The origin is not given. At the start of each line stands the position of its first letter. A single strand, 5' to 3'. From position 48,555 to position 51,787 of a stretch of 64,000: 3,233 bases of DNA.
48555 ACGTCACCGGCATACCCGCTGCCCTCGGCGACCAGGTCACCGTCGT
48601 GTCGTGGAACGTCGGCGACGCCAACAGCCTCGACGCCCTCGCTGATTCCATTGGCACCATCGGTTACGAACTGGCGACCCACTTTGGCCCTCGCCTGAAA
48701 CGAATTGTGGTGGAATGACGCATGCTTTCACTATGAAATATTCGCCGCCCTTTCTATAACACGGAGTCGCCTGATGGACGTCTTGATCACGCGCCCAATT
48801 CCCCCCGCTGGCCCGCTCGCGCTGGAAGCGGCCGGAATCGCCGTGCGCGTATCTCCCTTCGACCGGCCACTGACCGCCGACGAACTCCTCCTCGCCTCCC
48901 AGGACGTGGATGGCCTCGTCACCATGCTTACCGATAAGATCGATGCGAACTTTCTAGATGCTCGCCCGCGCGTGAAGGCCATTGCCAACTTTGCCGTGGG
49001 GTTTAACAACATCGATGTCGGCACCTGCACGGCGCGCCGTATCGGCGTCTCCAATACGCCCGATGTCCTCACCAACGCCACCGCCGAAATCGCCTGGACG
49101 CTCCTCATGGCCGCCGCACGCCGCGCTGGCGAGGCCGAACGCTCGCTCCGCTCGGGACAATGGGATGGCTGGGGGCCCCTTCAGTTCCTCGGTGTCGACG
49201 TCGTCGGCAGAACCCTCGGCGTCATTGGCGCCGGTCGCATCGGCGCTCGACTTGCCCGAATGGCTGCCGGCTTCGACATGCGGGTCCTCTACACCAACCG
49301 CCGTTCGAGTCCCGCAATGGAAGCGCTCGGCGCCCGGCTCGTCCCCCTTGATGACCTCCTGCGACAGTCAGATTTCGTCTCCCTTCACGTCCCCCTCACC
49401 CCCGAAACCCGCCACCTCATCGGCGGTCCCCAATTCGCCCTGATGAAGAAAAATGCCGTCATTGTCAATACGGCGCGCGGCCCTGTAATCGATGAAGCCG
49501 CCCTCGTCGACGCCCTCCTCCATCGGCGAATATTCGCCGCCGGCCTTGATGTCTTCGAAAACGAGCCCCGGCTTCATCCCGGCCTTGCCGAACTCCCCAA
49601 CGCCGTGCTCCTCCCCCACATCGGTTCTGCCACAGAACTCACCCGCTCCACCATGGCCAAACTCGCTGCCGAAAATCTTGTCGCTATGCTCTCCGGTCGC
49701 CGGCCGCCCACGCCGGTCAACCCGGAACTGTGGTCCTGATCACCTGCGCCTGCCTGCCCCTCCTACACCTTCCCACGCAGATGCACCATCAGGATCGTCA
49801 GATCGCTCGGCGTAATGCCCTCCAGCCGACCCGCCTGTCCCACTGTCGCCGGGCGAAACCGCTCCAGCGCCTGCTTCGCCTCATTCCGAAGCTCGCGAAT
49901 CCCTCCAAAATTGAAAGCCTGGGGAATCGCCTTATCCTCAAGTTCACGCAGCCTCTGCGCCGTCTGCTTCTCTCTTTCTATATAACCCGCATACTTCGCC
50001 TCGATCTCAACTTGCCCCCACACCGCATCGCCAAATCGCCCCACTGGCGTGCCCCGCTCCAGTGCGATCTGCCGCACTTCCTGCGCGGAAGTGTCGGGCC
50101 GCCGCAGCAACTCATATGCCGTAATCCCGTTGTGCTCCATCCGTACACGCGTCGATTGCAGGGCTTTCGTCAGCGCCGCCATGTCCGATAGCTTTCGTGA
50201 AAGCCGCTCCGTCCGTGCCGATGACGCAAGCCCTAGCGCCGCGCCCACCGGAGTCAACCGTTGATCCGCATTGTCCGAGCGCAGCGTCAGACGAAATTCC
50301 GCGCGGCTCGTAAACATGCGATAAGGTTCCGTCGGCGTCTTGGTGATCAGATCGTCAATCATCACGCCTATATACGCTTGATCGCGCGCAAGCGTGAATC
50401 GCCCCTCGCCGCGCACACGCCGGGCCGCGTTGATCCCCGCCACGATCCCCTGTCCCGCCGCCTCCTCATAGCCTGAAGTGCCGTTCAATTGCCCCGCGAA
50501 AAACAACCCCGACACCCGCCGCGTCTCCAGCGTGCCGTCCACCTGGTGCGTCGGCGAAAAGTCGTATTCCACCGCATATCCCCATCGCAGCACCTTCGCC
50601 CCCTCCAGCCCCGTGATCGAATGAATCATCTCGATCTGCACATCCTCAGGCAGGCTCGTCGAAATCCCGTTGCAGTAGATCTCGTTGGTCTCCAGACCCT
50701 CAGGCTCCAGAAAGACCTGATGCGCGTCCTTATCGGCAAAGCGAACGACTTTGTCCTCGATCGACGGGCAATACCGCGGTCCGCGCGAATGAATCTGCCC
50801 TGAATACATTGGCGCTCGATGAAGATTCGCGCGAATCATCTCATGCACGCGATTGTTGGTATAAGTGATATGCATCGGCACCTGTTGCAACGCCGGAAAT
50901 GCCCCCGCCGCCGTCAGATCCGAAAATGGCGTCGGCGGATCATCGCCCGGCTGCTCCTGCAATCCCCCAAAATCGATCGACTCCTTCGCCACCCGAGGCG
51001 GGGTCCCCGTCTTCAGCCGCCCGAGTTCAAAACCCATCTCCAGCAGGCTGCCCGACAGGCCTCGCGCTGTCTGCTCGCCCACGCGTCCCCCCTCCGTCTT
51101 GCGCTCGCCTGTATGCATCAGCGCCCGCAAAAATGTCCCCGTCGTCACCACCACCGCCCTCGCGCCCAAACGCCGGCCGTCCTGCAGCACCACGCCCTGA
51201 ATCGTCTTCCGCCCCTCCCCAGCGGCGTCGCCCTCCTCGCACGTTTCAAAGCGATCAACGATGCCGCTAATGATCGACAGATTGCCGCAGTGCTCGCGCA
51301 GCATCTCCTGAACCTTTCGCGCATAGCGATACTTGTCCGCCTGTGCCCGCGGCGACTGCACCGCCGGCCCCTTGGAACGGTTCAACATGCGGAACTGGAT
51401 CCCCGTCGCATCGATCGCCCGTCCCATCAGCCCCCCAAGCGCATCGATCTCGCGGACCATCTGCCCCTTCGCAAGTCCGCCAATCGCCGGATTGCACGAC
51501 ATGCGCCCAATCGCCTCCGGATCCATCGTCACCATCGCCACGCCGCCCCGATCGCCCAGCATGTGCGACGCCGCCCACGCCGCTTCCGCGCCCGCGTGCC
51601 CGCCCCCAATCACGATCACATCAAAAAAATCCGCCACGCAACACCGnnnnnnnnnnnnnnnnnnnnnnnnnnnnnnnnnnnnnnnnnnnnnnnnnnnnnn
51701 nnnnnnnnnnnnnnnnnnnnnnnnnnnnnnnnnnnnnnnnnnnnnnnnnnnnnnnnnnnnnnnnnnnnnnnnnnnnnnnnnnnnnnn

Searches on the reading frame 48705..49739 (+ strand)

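Call 16: search_protein_families(library=pfam, proteins=[window:48705-49739:+])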
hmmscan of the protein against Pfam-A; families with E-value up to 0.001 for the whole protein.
window:48705-49739:+ (344 aa): 3 families
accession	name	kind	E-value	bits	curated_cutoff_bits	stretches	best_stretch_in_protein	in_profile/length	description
PF02826.25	2-Hacid_dh_C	-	1.2e-59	201.1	25.1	1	132-307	2-178/178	D-isomer specific 2-hydroxyacid dehydrogenase, NAD binding domain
PF00389.36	2-Hacid_dh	-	7.8e-29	100.5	24.6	1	26-339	1-134/134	D-isomer specific 2-hydroxyacid dehydrogenase, catalytic domain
PF03446.21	NAD_binding_2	-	0.00045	20.7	21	1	171-260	2-96/161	NAD binding domain of 6-phosphogluconate dehydrogenase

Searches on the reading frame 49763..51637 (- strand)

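Call 16: search_protein_families(library=pfam, proteins=[window:49763-51637:-])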
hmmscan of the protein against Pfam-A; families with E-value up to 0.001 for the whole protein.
window:49763-51637:- (624 aa): 4 families
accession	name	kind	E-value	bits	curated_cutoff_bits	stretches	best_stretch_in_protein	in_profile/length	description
PF01134.28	GIDA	-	1.4e-152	508.8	22.1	1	6-411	1-390/391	Glucose inhibited division protein A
PF13932.14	SAM_GIDA_C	-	4.6e-19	68.4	27.1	1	562-617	2-57/57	tRNA modifying enzyme MnmG/GidA C-terminal helical bundle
PF21680.2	GIDA_C_1st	-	3.7e-13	50.5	24.7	1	474-557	2-96/96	tRNA modifying enzyme MnmG/GidA C-terminal helical domain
PF07992.20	Pyr_redox_2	-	0.00064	19.7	26.1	0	5-178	1-119/291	Pyridine nucleotide-disulphide oxidoreductase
